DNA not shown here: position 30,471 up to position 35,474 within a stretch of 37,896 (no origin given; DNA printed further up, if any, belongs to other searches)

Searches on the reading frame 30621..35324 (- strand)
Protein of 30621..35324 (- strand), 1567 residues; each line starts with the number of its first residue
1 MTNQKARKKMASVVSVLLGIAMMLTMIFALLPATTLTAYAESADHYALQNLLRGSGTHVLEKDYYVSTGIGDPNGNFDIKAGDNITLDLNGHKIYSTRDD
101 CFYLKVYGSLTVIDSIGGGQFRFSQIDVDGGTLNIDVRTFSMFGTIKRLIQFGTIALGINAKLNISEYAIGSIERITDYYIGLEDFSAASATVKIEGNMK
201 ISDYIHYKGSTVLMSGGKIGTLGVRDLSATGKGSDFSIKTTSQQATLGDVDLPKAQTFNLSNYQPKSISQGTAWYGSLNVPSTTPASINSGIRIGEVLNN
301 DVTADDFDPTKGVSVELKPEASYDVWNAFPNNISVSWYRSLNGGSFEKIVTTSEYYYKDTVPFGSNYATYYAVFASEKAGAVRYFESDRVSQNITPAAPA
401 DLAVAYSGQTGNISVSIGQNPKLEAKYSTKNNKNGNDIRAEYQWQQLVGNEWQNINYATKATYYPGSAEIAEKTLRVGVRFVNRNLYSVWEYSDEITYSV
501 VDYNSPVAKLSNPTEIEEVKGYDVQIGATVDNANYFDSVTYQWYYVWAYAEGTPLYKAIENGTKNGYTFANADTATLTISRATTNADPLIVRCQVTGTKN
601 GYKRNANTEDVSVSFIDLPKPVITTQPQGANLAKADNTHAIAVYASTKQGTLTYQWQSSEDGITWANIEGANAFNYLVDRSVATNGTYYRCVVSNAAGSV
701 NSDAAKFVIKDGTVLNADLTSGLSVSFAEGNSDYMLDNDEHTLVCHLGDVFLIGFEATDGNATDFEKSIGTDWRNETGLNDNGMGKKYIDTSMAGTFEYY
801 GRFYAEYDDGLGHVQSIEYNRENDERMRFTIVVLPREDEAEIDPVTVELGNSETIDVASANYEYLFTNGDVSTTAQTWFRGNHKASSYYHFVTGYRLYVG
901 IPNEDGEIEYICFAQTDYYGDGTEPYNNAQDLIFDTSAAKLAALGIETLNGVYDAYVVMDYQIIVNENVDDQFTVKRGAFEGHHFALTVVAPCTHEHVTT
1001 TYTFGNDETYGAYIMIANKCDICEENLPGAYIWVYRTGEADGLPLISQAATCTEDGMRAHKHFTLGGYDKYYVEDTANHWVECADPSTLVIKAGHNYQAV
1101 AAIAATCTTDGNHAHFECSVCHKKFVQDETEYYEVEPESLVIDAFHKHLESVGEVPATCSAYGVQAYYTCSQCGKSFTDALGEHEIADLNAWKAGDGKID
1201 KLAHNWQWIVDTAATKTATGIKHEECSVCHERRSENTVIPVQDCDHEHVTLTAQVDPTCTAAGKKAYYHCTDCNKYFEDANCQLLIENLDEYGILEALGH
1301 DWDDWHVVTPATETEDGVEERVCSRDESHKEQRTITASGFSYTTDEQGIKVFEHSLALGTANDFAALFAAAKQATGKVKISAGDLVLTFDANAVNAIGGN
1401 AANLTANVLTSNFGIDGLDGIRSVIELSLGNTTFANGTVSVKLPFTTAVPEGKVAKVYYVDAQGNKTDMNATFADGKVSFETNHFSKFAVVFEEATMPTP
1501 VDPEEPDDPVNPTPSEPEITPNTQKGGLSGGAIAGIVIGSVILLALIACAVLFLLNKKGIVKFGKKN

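Call 3: search_protein_families(library=pfam, proteins=[window:30621-35324:-], max_evalue=1)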
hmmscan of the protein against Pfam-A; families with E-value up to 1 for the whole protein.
window:30621-35324:- (1567 aa): 4 families
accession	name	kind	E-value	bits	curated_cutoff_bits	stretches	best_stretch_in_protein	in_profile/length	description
PF13895.12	Ig_2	-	0.15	12.7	27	0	649-702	27-72/79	Immunoglobulin domain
PF23674.1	RYYR-CCHC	-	0.2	12.1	27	0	1106-1148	30-75/79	RYYR-CCHC domain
PF18439.7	zf_UBZ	-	0.23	11.6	25.6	1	1167-1185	2-21/32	Ubiquitin-Binding Zinc Finger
PF05808.16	Podoplanin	-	0.42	11.3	30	1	1522-1555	94-127/135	Podoplanin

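Call 4: search_protein_families(library=ncbifam, proteins=[window:30621-35324:-], max_evalue=1)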
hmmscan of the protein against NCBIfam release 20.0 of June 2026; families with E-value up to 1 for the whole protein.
window:30621-35324:- (1567 aa): 1 family
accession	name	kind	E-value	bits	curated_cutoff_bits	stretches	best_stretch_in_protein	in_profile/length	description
NF038253.1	GBS_IgA_bnd_BAC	equivalog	0.003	15.5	1700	1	1420-1490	962-1032/1127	IgA Fc-binding protein BAC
